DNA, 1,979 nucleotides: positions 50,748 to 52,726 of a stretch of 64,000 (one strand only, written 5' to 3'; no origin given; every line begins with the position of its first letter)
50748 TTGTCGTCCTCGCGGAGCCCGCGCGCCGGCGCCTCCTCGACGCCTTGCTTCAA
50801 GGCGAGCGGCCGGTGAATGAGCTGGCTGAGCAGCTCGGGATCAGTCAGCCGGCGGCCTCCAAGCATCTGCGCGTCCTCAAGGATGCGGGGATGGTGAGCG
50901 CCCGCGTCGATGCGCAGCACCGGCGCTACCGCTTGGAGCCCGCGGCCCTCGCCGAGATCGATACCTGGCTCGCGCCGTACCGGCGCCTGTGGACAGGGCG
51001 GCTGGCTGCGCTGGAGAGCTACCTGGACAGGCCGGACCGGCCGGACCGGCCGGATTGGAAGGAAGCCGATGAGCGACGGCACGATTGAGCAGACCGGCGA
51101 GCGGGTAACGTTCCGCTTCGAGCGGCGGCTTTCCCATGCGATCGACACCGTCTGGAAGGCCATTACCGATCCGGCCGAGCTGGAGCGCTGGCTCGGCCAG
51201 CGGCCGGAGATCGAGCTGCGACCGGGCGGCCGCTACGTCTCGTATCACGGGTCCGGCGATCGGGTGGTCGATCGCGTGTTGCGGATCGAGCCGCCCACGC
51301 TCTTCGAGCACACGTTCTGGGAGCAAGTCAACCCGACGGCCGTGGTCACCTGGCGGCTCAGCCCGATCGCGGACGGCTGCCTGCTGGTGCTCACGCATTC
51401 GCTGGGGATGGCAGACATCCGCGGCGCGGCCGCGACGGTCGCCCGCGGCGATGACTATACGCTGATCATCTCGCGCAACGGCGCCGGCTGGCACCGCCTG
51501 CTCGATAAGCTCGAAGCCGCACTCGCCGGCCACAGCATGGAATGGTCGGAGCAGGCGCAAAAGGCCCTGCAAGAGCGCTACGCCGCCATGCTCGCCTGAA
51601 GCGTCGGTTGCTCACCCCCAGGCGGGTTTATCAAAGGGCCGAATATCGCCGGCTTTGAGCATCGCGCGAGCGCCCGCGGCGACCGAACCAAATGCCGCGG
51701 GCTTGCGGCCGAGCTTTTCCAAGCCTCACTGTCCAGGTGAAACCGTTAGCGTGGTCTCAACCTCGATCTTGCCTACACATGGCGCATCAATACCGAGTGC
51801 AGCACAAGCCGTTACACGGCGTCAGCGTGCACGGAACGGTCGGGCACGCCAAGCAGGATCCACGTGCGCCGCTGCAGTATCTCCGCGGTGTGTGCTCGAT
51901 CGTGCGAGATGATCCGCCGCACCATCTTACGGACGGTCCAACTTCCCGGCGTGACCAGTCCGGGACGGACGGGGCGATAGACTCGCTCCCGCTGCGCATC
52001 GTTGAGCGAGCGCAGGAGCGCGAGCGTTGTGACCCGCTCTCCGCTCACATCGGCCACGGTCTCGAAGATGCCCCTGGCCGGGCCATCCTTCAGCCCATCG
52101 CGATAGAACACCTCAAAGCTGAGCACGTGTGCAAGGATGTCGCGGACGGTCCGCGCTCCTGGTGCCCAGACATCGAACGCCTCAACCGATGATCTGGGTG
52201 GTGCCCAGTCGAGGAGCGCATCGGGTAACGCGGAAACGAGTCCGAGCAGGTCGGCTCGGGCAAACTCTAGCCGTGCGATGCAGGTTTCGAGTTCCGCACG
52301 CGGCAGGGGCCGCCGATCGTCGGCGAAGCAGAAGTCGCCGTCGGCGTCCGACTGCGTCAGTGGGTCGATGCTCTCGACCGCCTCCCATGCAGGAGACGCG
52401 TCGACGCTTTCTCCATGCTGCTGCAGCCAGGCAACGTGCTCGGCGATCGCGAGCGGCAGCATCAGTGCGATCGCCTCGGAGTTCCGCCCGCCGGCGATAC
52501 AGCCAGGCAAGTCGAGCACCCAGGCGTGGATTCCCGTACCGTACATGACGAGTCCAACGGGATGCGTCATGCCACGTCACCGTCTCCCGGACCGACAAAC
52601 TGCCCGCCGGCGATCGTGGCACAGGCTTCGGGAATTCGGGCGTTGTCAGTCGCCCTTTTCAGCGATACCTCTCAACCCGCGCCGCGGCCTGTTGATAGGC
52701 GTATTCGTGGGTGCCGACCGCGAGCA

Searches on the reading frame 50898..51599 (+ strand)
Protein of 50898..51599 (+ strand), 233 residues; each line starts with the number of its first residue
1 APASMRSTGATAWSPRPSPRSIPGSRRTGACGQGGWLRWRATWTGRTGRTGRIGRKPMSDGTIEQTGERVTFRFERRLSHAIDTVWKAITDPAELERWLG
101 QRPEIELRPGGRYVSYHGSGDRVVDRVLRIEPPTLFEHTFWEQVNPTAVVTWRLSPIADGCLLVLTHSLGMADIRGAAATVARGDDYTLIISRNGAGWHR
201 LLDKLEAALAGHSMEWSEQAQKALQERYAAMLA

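Call 30: search_protein_families(library=pfam, proteins=[window:50898-51599:+], max_evalue=0.00001)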
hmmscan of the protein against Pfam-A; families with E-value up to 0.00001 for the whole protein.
window:50898-51599:+ (233 aa): 2 families
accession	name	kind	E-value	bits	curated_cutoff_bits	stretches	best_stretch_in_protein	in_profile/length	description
PF08327.17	AHSA1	-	2.6e-16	60.4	22.1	1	82-209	4-124/125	Activator of Hsp90 ATPase homolog 1-like protein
PF10604.15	Polyketide_cyc2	-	1.6e-10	41.9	27.4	1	76-180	8-120/142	Polyketide cyclase / dehydrase and lipid transport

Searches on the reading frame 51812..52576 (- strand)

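Call 30: search_protein_families(library=pfam, proteins=[window:51812-52576:-], max_evalue=0.00001)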
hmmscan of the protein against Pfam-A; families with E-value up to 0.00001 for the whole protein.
window:51812-52576:- (254 aa): 1 family
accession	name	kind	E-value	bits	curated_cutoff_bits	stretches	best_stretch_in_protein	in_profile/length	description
PF12867.12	DinB_2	-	4.3e-11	43.8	24.8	1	102-233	1-128/128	DinB superfamily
